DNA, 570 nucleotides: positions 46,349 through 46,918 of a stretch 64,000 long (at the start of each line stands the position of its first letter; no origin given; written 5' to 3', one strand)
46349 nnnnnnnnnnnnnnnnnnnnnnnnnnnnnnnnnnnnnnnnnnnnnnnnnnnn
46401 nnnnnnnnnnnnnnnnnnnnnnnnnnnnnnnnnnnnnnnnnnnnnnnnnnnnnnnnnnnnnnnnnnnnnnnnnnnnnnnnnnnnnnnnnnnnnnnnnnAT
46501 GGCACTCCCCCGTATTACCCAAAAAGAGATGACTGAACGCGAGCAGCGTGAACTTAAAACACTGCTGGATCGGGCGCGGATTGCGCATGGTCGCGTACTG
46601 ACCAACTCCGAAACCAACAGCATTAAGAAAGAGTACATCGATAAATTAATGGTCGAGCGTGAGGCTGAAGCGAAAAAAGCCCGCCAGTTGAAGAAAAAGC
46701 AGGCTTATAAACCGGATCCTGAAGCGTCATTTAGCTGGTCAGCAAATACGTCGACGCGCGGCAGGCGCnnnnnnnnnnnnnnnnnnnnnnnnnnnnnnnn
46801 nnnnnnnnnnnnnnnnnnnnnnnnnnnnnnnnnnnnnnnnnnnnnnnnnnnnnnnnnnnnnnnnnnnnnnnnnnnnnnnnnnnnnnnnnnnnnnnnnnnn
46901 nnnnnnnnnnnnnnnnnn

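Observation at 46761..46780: Convergent yjbD and rluF stop codons embedded in one palindrome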

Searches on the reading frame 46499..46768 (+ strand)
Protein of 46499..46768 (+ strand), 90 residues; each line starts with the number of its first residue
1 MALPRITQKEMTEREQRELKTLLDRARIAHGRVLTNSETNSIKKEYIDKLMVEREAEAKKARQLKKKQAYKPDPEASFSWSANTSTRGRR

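Call 7: find_related_loci(query=window:46499-46768:+, collection=genome_contigs, flank=2500)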
Query window:46499-46768:+ (90 aa) in genome_contigs; peptide patterns used: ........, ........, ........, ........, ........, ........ (x = any residue, [..] = any of these).
368 stretches matched a pattern; 155 encode a relative of the query (tblastn E <= 1e-3); the best 80 are kept; 80 distinct loci.
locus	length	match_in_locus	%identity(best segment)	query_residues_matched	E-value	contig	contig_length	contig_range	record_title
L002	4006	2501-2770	100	1-90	5e-57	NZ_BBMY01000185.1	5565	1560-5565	Escherichia albertii NBRC 107761 = DSM 17582 strain NBRC 107761, whole genome shotgun sequence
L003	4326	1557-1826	99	1-90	9e-57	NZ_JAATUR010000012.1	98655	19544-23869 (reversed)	Escherichia coli strain SCPM-O-B-8794 12length=98655, whole genome shotgun sequence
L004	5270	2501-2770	100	1-90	5e-57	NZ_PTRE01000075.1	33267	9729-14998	Escherichia sp. MOD1-EC7003 MOD1-EC7003_75_length_33267_cov_125, whole genome shotgun sequence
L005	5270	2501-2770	99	1-90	1e-56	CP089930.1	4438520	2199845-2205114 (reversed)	Escherichia coli strain E69 chromosome, complete genome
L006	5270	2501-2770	99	1-90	1e-56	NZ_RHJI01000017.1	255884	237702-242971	Escherichia sp. E1V33 1V33_17_consensus, whole genome shotgun sequence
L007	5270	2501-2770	98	1-90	3e-56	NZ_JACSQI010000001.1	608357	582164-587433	Escherichia whittamii strain Sa2BVA5 NODE_1_length_608357_cov_8.774854, whole genome shotgun sequence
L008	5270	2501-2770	97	1-90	1e-54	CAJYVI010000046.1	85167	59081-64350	MAG: uncultured Pseudocitrobacter sp. isolate SP260_1_metabat2_genome_mining.39 genome assembly, contig: k127_94648, who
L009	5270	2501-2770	96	1-90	2e-54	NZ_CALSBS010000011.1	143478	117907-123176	Pseudocitrobacter vendiensis strain CPO20170097T, whole genome shotgun sequence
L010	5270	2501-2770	96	1-90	3e-54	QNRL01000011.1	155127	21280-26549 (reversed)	Pseudocitrobacter faecalis strain DSM 27453 Ga0244571_111, whole genome shotgun sequence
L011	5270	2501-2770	94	1-90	1e-53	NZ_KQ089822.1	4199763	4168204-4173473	Citrobacter sp. MGH106 aetzL-supercont1.1, whole genome shotgun sequence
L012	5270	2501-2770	93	1-90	9e-54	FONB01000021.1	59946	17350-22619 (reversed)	Kosakonia sp. S29 genome assembly, contig: Ga0075254_121, whole genome shotgun sequence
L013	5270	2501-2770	93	1-90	2e-53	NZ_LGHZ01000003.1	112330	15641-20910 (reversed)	Kluyvera genomosp. 1 strain L2 contig3, whole genome shotgun sequence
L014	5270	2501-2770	92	1-90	3e-53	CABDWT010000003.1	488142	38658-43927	Phytobacter ursingii strain ATCC27989T genome assembly, contig: ATCC27989T_contig_11, whole genome shotgun sequence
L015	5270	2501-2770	94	1-90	5e-53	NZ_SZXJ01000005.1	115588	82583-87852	Citrobacter sp. wls619 contig37, whole genome shotgun sequence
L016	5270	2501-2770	92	1-90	5e-53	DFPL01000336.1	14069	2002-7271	MAG TPA_asm: Enterobacteriaceae bacterium UBA3516 UBA3516_contig_2603, whole genome shotgun sequence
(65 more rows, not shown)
